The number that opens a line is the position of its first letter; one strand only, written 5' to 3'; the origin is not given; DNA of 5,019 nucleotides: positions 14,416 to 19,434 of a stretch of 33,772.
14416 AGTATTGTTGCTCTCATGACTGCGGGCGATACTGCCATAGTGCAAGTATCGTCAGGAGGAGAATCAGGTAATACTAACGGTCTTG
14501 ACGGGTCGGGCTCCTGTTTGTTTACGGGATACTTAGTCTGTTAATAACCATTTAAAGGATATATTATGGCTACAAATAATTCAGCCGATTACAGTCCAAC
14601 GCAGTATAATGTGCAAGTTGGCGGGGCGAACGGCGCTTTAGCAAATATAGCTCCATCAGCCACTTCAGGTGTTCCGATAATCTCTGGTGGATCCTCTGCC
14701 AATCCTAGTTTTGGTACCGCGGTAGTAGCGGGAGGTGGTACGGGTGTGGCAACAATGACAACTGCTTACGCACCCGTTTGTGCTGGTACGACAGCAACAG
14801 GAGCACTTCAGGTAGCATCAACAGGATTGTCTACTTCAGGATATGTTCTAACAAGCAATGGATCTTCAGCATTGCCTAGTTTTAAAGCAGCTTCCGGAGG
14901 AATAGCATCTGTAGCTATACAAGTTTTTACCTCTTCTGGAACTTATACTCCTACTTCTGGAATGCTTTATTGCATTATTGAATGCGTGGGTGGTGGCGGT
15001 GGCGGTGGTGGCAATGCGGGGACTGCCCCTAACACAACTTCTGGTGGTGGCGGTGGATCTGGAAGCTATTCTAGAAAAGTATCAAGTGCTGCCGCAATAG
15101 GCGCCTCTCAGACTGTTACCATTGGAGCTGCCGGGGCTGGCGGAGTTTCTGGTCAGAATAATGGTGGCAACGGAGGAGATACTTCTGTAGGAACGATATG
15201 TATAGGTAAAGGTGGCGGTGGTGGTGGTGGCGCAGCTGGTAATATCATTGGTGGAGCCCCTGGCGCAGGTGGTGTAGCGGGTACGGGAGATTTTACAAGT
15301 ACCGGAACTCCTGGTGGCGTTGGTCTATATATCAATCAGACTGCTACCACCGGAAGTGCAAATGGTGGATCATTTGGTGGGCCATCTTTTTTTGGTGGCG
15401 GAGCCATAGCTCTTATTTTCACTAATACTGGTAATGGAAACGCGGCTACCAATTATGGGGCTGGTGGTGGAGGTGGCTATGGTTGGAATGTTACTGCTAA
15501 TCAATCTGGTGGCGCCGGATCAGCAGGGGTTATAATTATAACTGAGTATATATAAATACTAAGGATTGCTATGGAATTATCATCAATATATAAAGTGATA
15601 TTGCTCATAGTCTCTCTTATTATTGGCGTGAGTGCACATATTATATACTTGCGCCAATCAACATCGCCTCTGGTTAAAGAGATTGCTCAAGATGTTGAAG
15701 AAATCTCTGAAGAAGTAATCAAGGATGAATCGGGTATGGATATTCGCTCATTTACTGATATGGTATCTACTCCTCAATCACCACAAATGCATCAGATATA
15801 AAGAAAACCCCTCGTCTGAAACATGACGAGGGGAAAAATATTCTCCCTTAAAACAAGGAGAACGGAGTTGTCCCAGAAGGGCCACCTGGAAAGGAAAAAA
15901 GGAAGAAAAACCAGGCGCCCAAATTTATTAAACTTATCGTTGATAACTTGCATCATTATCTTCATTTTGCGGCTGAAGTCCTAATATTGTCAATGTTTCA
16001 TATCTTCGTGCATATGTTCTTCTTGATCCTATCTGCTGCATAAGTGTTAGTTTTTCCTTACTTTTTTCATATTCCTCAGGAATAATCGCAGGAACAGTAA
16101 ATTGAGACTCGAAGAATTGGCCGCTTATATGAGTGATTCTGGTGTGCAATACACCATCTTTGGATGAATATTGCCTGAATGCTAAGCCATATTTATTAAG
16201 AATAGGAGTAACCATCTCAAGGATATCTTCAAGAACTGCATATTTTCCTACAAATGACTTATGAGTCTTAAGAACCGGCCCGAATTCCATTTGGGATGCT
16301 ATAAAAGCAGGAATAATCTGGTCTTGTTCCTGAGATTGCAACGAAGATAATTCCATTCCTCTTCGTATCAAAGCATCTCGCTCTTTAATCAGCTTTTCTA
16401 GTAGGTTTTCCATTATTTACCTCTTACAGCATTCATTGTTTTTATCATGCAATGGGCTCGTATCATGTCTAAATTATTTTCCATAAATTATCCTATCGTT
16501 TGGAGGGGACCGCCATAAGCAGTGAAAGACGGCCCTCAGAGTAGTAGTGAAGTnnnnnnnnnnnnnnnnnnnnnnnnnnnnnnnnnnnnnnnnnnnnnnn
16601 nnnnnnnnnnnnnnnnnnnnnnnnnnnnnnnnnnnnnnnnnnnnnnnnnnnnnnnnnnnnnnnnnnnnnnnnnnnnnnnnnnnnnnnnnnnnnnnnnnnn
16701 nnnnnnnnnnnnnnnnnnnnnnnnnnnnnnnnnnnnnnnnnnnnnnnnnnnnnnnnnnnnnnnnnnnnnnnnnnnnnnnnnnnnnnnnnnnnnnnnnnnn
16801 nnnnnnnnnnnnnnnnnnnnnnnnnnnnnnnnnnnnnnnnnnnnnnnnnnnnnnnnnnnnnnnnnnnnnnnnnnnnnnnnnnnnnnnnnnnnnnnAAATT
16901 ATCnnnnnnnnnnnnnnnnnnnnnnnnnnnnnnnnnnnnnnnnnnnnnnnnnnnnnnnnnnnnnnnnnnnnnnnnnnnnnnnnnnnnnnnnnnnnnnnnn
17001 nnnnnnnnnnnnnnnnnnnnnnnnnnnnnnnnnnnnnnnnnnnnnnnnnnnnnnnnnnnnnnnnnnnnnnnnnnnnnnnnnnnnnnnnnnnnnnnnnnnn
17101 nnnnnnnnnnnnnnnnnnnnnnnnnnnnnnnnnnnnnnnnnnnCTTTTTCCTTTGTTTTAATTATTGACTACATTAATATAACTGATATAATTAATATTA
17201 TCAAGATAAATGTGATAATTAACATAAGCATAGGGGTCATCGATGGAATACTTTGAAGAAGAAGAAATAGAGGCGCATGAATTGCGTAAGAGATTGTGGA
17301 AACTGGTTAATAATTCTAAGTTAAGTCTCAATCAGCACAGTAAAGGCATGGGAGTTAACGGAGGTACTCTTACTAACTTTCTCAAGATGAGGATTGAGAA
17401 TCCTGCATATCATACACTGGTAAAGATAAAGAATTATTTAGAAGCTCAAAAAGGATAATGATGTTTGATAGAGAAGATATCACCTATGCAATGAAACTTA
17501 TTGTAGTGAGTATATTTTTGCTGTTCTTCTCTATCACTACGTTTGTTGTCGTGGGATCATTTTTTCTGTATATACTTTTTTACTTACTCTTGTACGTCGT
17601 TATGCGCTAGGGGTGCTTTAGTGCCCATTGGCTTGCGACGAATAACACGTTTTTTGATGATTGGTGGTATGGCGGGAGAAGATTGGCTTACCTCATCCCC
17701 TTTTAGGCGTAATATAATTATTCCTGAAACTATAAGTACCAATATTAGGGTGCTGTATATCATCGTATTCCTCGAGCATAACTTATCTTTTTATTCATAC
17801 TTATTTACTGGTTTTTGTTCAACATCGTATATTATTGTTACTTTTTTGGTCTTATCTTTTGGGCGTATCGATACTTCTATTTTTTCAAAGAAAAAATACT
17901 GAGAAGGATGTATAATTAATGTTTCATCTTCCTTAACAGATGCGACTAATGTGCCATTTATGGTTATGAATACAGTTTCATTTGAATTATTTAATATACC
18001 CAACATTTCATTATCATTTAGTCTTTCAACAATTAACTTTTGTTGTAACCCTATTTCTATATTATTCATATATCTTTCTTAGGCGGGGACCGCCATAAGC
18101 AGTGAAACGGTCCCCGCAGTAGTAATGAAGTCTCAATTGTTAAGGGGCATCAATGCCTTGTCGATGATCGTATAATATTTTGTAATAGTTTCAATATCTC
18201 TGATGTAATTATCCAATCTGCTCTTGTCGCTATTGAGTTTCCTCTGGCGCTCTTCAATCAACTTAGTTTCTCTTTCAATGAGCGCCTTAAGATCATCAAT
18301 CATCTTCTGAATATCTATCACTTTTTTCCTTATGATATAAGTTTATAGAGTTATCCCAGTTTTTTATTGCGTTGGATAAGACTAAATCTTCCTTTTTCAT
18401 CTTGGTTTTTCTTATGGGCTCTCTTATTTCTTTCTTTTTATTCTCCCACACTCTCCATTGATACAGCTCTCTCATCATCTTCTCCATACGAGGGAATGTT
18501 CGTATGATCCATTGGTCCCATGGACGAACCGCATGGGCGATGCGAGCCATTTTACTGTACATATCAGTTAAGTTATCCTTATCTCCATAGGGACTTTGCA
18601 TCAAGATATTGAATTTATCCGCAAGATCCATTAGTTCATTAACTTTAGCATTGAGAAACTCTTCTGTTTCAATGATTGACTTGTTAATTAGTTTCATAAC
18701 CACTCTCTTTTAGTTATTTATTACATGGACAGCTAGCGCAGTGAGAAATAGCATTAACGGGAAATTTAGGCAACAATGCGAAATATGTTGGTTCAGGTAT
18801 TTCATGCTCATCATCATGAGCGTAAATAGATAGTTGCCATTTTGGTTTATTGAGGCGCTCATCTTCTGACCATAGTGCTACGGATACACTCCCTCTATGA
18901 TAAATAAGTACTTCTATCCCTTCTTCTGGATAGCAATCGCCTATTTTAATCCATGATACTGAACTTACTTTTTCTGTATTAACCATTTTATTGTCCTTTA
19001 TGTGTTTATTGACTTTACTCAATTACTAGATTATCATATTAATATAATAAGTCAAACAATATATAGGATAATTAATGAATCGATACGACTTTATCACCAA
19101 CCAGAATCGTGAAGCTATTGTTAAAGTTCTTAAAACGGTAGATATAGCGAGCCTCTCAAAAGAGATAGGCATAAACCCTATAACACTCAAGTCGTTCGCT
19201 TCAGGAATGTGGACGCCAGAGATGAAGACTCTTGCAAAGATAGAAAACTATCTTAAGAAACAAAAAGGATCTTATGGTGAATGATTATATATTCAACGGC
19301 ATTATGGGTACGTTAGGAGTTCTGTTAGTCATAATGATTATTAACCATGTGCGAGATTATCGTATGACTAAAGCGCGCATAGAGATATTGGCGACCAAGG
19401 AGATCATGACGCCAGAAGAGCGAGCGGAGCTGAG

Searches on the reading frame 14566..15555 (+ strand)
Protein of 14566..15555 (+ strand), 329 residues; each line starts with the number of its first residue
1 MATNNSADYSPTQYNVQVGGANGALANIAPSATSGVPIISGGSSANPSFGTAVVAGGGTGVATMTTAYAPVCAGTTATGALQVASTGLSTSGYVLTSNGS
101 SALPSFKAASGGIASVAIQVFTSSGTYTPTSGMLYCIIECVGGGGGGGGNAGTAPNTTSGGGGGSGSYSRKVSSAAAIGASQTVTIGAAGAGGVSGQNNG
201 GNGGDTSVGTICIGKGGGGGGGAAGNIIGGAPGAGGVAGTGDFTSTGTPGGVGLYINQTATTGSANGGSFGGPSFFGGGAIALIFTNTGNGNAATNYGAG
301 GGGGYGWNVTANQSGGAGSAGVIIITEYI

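Call 13: search_protein_families(library=phrogs, proteins=[window:14566-15555:+])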
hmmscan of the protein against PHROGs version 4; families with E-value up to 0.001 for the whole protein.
window:14566-15555:+ (329 aa): 4 families
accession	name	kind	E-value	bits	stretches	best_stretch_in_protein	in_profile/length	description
phrog_863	-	tail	2.5e-35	123.6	1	75-329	359-605/690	tail fiber assembly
phrog_6202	-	tail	2.9e-09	37.6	1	116-326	445-635/636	tail fiber protein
phrog_454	-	tail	4.2e-05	22.8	1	98-328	1160-1375/1376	tail fiber protein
phrog_12796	-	tail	0.00012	22.5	1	120-325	252-443/445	tail fiber protein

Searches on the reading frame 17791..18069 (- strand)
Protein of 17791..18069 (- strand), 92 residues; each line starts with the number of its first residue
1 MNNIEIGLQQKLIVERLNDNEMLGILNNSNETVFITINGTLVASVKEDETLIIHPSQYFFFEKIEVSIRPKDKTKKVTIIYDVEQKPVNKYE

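Call 14: search_protein_families(library=pfam, max_evalue=0.01, proteins=[window:17791-18069:-])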
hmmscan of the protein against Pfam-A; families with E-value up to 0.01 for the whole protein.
window:17791-18069:- (92 aa): 0 families

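Call 28: find_homologous_proteins(query=window:17791-18069:-)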
Query window:17791-18069:- (92 aa): 1 proteins with E <= 0.001 among 2 candidates.
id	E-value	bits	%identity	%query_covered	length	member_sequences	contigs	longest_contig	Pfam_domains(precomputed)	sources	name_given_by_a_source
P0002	3.2e-51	188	100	100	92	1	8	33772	-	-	-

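Call 49: find_encoding_contigs(protein=window:17791-18069:-, flank=4000, max_places=10)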
Protein window:17791-18069:- (92 aa): 14 contigs read that carry it; 10 places shown.
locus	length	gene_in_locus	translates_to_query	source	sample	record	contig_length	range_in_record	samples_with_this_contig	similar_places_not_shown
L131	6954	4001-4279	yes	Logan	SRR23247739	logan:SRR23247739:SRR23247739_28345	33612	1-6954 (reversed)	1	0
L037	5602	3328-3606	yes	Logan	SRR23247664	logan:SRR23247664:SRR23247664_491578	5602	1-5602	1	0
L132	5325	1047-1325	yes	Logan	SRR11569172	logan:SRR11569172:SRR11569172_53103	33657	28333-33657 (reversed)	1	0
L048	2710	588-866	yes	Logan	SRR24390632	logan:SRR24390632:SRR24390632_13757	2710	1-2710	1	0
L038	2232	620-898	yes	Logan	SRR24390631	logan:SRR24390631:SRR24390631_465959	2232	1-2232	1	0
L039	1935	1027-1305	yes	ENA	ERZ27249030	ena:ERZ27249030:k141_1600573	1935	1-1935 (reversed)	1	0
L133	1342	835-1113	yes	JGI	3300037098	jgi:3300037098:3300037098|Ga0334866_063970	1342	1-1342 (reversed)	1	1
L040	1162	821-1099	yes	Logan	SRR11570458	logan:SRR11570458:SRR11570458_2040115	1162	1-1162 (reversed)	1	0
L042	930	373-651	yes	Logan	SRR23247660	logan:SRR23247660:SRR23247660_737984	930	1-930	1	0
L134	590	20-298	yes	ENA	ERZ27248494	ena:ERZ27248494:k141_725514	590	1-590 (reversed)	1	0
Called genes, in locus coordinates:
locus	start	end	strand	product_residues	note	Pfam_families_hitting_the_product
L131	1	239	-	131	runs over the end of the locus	PF05866:RusA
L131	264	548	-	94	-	-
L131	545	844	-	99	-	-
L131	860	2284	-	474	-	-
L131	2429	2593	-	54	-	-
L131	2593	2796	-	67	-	-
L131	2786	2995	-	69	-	-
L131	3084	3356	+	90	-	-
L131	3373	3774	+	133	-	-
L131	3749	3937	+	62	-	-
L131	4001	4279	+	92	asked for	-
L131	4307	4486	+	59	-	-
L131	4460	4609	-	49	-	-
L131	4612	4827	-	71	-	-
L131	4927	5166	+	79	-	-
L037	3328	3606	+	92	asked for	-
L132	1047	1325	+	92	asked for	-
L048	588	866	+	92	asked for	-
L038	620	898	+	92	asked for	-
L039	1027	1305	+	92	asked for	-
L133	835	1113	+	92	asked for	-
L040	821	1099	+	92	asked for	-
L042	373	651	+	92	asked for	-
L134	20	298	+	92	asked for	-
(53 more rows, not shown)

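Call 74: search_protein_families(library=phrogs, max_evalue=0.01, proteins=[window:17791-18069:-])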
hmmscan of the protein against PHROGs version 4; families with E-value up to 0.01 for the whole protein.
window:17791-18069:- (92 aa): 0 families

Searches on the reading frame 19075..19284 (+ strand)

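Call 14: search_protein_families(library=pfam, max_evalue=0.01, proteins=[window:19075-19284:+])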
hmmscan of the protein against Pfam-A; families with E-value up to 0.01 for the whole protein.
window:19075-19284:+ (69 aa): 0 families

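Call 74: search_protein_families(library=phrogs, max_evalue=0.01, proteins=[window:19075-19284:+])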
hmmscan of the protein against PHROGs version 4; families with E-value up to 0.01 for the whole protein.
window:19075-19284:+ (69 aa): 1 family
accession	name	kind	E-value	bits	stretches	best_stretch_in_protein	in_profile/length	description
phrog_8038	-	unknown function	0.0042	17.9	0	12-45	7-40/66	-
